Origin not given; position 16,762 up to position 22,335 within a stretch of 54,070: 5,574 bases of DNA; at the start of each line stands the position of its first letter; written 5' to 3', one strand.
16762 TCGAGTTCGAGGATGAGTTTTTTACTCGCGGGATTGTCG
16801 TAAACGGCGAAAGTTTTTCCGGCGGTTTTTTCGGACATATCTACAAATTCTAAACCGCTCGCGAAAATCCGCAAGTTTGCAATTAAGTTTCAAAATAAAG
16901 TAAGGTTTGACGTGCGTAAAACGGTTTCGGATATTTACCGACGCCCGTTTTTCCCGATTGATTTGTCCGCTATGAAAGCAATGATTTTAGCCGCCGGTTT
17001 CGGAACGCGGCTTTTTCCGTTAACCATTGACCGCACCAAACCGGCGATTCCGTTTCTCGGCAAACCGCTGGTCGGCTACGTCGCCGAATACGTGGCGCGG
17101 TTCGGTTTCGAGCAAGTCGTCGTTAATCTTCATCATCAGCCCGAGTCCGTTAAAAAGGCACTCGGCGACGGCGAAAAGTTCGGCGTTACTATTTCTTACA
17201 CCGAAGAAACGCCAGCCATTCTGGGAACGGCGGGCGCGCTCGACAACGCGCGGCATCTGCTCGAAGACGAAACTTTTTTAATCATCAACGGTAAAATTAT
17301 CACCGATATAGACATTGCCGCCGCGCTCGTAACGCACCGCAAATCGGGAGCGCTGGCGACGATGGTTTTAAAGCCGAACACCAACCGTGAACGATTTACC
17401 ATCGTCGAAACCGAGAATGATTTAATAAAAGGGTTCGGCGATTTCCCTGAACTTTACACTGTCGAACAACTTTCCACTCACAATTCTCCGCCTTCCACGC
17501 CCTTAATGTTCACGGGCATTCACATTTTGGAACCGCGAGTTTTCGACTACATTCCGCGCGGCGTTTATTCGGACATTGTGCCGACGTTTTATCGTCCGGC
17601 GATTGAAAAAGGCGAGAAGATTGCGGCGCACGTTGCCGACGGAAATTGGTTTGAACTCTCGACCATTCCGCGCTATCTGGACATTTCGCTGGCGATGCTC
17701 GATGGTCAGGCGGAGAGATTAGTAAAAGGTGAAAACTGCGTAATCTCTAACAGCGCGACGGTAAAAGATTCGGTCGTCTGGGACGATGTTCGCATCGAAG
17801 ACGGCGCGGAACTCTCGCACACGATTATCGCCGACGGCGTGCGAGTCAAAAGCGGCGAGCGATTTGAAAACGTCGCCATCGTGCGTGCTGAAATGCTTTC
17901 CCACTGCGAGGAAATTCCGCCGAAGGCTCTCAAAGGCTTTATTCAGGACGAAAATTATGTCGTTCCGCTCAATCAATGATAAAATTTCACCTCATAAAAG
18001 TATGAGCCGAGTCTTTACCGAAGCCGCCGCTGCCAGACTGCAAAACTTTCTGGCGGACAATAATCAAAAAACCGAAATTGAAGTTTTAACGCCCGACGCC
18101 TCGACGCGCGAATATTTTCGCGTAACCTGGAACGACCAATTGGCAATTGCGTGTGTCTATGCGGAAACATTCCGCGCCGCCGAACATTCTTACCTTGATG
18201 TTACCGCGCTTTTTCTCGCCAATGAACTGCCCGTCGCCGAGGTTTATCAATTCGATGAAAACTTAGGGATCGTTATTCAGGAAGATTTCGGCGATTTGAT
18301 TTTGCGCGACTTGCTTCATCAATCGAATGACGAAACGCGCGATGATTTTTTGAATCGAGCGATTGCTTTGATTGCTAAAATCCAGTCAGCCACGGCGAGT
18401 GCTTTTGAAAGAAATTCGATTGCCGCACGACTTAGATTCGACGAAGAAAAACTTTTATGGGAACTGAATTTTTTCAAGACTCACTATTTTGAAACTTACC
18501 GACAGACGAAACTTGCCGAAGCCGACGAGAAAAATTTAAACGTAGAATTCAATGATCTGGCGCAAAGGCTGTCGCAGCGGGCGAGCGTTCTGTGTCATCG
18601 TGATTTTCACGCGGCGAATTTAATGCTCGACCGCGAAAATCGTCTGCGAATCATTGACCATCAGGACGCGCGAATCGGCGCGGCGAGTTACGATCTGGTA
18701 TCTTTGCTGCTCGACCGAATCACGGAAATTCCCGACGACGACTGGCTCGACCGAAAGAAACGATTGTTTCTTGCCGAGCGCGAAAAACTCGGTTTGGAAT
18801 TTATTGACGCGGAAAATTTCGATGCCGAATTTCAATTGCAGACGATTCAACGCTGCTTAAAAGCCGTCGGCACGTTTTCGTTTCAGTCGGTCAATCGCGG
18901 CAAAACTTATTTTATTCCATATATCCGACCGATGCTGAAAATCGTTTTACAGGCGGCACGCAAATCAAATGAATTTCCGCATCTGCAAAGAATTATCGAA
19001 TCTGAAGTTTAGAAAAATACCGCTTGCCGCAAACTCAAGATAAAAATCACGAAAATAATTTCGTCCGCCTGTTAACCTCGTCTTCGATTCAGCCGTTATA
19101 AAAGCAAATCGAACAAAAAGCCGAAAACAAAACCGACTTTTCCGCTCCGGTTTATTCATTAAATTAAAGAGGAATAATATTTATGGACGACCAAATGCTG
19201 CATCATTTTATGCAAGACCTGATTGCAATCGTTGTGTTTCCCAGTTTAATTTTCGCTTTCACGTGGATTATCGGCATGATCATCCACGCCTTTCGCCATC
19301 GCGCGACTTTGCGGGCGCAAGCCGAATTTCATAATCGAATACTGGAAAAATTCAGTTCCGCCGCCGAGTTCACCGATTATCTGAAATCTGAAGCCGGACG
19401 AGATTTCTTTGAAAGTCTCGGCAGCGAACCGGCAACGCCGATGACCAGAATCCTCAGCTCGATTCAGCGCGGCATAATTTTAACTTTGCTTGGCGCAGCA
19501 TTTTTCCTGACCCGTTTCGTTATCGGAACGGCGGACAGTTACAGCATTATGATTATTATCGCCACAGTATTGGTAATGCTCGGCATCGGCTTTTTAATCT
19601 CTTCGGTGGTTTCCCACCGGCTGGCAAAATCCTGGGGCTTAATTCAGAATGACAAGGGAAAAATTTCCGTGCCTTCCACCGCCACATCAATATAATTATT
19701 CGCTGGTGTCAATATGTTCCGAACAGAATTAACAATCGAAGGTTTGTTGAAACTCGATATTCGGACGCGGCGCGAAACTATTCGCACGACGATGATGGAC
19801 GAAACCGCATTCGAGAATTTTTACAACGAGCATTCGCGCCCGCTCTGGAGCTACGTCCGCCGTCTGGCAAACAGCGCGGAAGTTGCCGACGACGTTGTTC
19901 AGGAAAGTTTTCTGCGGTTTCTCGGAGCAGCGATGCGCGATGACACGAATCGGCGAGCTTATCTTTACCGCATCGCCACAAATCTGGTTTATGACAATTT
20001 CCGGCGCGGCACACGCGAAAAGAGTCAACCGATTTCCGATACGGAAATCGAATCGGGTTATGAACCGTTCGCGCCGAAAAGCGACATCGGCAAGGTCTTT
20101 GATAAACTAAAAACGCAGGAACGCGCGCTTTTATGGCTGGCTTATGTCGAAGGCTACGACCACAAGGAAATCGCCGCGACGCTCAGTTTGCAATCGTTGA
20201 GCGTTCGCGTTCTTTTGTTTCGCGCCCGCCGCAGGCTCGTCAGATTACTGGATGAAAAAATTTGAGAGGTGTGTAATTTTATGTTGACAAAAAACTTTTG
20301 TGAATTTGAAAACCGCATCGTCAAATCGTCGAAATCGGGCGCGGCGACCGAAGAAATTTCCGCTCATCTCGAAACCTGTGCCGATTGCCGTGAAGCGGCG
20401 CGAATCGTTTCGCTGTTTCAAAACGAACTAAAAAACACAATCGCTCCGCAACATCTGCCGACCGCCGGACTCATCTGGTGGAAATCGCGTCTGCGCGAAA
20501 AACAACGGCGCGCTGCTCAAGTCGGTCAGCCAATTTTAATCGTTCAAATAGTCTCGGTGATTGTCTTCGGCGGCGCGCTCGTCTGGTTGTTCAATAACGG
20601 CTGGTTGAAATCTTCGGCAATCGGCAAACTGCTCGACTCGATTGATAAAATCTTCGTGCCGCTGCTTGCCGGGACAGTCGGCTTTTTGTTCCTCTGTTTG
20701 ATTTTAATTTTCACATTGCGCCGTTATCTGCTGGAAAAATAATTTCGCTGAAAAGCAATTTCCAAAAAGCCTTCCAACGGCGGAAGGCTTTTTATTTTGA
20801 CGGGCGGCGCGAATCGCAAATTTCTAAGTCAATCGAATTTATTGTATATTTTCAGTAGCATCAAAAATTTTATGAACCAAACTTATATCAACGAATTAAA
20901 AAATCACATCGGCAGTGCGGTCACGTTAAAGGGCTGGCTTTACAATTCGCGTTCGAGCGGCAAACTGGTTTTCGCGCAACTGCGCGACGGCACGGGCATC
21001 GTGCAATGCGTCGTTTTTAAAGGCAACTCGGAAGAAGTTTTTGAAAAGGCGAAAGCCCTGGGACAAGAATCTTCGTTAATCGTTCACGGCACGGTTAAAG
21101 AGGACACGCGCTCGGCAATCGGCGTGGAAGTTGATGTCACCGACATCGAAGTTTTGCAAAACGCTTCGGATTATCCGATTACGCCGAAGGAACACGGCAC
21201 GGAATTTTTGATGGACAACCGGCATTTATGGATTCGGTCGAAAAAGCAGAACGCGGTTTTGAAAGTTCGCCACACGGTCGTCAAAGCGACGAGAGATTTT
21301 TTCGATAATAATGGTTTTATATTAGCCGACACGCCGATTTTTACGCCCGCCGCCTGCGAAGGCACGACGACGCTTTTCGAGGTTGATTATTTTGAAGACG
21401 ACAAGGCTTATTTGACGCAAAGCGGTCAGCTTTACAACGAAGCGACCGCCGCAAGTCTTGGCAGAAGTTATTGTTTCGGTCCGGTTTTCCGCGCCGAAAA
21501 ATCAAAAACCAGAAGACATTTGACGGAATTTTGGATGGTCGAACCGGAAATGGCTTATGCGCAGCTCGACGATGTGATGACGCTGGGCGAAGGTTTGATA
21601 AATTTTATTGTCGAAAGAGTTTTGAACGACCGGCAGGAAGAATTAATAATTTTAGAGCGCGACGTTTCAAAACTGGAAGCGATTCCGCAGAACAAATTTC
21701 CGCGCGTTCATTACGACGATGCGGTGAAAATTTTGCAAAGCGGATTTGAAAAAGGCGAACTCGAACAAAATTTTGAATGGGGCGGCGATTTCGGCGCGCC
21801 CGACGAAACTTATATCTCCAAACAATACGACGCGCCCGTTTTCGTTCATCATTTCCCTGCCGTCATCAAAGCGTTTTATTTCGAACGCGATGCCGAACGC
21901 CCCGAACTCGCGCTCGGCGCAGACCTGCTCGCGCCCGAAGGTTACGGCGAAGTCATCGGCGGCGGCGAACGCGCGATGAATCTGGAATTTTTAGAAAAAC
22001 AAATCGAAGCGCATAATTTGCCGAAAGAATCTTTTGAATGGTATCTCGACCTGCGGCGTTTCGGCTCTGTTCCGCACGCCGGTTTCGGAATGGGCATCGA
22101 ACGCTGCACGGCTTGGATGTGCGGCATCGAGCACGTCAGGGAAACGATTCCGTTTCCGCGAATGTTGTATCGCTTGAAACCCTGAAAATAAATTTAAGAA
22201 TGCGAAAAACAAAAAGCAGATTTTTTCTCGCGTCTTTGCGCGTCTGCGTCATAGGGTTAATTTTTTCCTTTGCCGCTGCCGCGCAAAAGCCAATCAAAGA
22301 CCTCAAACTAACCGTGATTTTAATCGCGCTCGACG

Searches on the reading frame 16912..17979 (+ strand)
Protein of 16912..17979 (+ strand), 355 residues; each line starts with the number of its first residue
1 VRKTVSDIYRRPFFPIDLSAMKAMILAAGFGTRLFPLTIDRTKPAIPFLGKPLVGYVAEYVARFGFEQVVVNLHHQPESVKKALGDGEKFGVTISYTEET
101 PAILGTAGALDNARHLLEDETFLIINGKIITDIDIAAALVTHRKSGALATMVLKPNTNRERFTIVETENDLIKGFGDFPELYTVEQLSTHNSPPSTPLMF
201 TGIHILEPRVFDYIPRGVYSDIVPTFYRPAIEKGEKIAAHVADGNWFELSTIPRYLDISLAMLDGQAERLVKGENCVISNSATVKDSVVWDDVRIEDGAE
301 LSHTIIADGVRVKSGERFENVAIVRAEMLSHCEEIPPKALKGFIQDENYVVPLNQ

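Call 95: search_protein_families(library=pfam, proteins=[window:16912-17979:+], max_evalue=0.00001)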
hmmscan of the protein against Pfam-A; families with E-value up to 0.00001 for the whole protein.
window:16912-17979:+ (355 aa): 4 families
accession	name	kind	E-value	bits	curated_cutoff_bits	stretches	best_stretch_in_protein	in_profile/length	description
PF00483.29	NTP_transferase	-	9e-34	117.6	21.2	1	22-263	1-243/245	Nucleotidyl transferase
PF25084.1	LbH_EIF2B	-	1.7e-11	44.5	54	1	271-326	40-95/105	EIF2B subunit epsilon LbH domain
PF12804.13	NTP_transf_3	-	2e-08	35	27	1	23-154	1-122/160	MobA-like NTP transferase domain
PF24894.1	Hexapep_GlmU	-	2.5e-06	28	23.3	1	267-316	32-81/104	GlmU-like, C-terminal hexapeptide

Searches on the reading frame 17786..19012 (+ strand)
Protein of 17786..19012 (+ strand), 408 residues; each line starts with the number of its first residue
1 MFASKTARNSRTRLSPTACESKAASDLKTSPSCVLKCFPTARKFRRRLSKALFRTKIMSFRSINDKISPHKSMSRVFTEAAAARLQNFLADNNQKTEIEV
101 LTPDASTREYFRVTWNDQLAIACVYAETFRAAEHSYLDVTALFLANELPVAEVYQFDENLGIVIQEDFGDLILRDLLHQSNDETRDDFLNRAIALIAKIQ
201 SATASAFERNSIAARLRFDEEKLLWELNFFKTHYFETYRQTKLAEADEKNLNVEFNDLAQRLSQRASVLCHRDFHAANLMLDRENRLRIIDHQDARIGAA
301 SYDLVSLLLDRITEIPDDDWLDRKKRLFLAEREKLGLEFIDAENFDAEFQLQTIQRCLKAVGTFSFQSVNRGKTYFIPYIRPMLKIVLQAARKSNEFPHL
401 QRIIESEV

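Call 94: search_protein_families(library=pfam, proteins=[window:17786-19012:+], max_evalue=0.00001)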
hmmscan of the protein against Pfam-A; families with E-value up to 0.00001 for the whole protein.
window:17786-19012:+ (408 aa): 2 families
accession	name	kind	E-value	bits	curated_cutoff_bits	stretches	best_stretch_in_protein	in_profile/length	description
PF01636.29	APH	-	3.8e-19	69.8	23.2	1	98-334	2-235/239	Phosphotransferase enzyme family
PF02958.26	EcKL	-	1.4e-06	28.3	22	1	228-309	176-262/294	Ecdysteroid kinase-like family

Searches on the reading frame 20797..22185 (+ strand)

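Call 94: search_protein_families(library=pfam, proteins=[window:20797-22185:+], max_evalue=0.00001)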
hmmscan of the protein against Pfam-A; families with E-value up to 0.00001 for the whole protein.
window:20797-22185:+ (462 aa): 2 families
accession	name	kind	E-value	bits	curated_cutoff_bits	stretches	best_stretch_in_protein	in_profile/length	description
PF00152.25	tRNA-synt_2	-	3.7e-71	240.1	25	1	136-456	3-307/308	tRNA synthetases class II (D, K and N)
PF01336.31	tRNA_anti-codon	-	3e-18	65.9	27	1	42-120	1-75/75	OB-fold nucleic acid binding domain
